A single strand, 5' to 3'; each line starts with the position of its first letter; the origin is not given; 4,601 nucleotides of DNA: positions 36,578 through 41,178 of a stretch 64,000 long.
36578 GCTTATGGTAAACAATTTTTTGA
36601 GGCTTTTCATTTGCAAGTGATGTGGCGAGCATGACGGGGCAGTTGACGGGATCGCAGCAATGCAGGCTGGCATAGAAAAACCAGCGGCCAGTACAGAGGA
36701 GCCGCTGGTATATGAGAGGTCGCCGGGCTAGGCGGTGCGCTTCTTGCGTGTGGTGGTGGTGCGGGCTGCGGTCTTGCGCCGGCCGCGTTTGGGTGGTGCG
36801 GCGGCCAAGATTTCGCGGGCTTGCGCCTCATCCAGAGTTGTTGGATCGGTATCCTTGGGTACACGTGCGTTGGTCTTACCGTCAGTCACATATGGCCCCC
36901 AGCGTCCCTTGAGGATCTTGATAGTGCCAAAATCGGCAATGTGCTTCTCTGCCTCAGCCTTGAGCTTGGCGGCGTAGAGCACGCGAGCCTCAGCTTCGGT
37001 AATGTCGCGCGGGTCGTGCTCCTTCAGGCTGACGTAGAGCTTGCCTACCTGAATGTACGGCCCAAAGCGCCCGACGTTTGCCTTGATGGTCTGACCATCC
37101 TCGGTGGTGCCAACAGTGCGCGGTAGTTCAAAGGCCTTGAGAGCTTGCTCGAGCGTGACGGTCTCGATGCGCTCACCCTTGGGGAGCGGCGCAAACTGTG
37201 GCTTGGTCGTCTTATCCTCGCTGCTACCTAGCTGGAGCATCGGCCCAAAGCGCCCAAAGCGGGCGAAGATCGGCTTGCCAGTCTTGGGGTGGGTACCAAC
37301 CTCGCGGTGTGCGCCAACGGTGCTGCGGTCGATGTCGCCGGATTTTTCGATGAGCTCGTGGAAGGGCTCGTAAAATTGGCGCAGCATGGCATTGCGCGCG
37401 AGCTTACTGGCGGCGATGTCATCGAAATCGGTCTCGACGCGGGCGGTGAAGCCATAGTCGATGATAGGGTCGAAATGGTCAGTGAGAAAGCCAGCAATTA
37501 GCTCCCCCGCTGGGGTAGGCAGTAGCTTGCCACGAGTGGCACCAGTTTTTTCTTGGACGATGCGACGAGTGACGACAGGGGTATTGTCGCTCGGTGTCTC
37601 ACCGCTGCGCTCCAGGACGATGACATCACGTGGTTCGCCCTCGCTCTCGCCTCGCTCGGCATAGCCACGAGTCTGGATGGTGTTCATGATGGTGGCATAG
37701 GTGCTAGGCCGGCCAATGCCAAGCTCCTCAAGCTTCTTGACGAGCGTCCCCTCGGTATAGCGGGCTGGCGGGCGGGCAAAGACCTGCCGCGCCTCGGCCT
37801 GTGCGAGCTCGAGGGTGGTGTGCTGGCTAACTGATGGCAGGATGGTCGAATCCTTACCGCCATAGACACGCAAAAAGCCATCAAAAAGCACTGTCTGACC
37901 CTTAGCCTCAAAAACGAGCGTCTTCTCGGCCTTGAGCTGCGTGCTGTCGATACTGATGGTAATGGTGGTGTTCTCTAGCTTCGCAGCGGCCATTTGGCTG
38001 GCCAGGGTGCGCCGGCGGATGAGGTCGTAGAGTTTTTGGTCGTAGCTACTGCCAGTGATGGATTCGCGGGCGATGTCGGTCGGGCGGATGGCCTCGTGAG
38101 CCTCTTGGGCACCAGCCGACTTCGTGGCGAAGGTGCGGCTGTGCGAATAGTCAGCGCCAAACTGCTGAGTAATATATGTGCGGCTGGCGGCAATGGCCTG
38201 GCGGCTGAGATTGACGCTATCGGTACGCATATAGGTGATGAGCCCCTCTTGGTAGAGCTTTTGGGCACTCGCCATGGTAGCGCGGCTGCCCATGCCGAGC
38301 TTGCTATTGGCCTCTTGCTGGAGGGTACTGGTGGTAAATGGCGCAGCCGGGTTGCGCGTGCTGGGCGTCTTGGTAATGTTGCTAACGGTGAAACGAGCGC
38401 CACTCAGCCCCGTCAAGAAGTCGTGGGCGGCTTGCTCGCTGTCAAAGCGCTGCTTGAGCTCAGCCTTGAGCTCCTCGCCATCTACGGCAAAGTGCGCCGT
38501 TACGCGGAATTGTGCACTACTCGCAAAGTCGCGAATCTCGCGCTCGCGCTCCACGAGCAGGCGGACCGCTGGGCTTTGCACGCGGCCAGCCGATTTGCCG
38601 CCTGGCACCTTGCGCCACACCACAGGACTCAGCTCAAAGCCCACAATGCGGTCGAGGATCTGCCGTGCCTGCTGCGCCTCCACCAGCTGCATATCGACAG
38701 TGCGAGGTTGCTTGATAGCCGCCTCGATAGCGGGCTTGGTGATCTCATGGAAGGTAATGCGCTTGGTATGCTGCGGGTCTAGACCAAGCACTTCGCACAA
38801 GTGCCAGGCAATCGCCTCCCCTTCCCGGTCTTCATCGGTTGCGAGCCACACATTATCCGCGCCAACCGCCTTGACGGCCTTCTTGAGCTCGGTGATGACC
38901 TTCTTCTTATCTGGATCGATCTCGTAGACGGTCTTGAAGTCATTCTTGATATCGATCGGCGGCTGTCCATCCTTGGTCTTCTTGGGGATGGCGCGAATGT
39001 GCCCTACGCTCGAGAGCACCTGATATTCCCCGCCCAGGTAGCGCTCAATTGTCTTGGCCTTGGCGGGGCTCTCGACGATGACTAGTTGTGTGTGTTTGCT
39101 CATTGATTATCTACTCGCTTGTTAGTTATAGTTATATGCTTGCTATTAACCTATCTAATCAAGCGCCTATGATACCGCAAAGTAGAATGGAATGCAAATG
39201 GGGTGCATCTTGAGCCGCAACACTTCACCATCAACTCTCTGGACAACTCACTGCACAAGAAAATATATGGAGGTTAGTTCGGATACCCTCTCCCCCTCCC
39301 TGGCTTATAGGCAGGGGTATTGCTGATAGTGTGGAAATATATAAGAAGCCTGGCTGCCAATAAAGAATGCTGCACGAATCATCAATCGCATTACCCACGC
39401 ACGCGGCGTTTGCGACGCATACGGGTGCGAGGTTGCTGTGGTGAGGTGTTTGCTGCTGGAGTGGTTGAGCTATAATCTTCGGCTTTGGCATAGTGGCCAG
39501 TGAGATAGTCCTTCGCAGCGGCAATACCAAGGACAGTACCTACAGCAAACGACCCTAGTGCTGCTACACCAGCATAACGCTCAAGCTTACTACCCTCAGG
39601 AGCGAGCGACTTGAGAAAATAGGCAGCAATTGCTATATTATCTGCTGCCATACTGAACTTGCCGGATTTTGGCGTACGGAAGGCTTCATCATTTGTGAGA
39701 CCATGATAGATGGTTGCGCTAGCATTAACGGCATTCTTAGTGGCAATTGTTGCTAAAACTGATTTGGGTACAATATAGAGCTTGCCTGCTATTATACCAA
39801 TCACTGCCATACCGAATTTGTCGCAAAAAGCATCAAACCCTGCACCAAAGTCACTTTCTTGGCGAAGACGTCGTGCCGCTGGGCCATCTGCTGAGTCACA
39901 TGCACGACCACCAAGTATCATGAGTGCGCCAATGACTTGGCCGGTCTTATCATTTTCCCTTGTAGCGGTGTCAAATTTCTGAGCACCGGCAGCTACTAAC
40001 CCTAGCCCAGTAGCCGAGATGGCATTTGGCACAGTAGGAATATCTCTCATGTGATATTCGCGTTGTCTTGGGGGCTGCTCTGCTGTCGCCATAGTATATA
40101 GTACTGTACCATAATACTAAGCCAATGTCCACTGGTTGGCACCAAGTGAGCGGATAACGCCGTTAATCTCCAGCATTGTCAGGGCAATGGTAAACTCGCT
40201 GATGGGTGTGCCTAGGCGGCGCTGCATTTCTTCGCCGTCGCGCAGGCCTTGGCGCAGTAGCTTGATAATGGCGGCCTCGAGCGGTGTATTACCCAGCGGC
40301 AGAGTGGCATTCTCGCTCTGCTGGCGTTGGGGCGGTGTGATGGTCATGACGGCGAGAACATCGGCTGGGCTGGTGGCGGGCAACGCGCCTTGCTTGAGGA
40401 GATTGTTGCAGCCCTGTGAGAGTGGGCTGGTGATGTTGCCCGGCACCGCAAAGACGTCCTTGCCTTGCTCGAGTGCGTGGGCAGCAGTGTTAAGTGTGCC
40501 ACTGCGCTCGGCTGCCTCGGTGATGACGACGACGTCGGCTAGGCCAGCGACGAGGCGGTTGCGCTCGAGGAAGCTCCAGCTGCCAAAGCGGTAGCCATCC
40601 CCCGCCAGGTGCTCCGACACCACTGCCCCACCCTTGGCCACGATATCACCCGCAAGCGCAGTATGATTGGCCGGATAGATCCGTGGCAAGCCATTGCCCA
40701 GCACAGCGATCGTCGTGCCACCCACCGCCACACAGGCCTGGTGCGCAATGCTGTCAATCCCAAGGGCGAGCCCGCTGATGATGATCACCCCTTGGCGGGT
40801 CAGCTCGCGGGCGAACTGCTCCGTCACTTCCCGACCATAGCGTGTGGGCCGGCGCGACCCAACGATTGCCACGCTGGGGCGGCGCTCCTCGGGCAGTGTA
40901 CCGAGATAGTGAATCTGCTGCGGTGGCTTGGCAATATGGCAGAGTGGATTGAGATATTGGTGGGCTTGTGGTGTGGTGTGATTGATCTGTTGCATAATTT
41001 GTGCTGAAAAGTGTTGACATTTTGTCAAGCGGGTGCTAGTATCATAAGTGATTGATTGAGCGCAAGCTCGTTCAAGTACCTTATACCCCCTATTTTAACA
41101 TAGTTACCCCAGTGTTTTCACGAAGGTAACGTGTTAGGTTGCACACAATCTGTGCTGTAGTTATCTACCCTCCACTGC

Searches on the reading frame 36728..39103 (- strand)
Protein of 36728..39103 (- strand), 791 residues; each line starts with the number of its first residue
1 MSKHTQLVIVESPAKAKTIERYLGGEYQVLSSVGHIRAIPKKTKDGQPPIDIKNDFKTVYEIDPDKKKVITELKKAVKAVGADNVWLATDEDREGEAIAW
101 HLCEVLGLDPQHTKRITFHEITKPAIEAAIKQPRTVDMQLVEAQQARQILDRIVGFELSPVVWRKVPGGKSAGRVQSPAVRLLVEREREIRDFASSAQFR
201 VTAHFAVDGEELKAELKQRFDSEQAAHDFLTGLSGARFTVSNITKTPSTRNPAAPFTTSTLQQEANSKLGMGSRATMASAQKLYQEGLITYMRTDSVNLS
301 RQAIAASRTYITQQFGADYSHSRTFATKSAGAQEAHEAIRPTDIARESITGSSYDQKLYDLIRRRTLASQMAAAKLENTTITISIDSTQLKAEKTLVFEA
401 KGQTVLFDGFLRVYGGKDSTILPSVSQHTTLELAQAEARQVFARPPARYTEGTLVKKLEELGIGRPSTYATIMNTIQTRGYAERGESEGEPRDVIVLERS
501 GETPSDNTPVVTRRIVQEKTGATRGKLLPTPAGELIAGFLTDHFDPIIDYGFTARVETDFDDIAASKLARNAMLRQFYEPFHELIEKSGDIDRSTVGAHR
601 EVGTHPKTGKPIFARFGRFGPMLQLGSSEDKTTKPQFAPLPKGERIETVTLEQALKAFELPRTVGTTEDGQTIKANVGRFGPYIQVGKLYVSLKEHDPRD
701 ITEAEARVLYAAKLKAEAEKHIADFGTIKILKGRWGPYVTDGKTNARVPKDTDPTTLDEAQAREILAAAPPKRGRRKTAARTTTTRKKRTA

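Call 7: search_protein_families(library=pfam, proteins=[window:36728-39103:-])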
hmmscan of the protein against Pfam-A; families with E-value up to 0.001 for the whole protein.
window:36728-39103:- (791 aa): 3 families
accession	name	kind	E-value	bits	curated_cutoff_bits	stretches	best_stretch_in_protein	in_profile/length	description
PF01131.25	Topoisom_bac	-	5.1e-108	362.1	35.1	2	136-486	2-361/411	DNA topoisomerase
PF13368.11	Toprim_C_rpt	-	4.7e-46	154.9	22.3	3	726-775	6-55/57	Topoisomerase C-terminal repeat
PF01751.28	Toprim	-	9e-21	74.3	23.1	1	6-121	1-96/96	Toprim domain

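Call 15: find_encoding_contigs(protein=window:36728-39103:-, flank=10000, max_places=6)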
Protein window:36728-39103:- (791 aa): 2 contigs read that carry it; 1 place shown.
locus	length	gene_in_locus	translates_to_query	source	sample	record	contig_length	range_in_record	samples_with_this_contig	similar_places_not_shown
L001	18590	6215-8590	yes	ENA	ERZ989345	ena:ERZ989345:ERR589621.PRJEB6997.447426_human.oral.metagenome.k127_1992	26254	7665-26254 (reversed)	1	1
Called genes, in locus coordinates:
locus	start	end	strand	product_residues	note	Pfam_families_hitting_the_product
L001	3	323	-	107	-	?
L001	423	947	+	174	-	PF01475:FUR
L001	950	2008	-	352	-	PF03741:TerC, PF04332:DUF475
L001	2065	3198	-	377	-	PF13365:Trypsin_2 (weak)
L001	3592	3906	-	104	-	-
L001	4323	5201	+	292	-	PF02481:DNA_processg_A, PF18306:LDcluster4 (faint), PF17782:WHD_DprA (weak)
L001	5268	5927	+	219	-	PF01066:CDP-OH_P_transf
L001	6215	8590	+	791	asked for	PF01751:Toprim, PF01131:Topoisom_bac, PF13368:Toprim_C_rpt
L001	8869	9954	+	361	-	PF04545:Sigma70_r4, PF05066:HARE-HTH (faint)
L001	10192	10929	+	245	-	PF05175:MTS, PF13489:Methyltransf_23, PF06325:PrmA (weak), PF13847:Methyltransf_31, PF08241:Methyltransf_11, PF08242:Methyltransf_12, PF13649:Methyltransf_25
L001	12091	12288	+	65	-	-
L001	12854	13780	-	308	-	-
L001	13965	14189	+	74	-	-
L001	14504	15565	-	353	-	PF03033:Glyco_transf_28, PF04101:Glyco_tran_28_C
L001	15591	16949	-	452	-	PF01098:FTSW_RODA_SPOVE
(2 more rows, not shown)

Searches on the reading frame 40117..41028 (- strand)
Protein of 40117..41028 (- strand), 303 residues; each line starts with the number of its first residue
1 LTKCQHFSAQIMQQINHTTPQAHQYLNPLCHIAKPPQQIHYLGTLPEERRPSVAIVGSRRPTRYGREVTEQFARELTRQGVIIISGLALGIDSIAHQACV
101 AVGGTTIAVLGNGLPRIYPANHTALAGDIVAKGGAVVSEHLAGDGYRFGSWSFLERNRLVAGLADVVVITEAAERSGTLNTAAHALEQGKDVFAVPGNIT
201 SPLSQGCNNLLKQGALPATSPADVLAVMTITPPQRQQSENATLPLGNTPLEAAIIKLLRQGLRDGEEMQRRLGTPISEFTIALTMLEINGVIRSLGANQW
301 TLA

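Call 11: search_protein_families(library=pfam, proteins=[window:40117-41028:-])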
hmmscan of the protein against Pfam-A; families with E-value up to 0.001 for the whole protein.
window:40117-41028:- (303 aa): 3 families
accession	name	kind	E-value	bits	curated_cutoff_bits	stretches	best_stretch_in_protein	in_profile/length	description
PF02481.21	DNA_processg_A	-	1.3e-67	227.5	29.6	1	13-217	5-209/212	DNA recombination-mediator protein A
PF18306.6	LDcluster4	-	1.2e-07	31.9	26.3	0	52-110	3-62/151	SLOG cluster4 family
PF17782.7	DprA_WH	-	1.4e-06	28.7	22.9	1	246-296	9-59/61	DprA winged helix domain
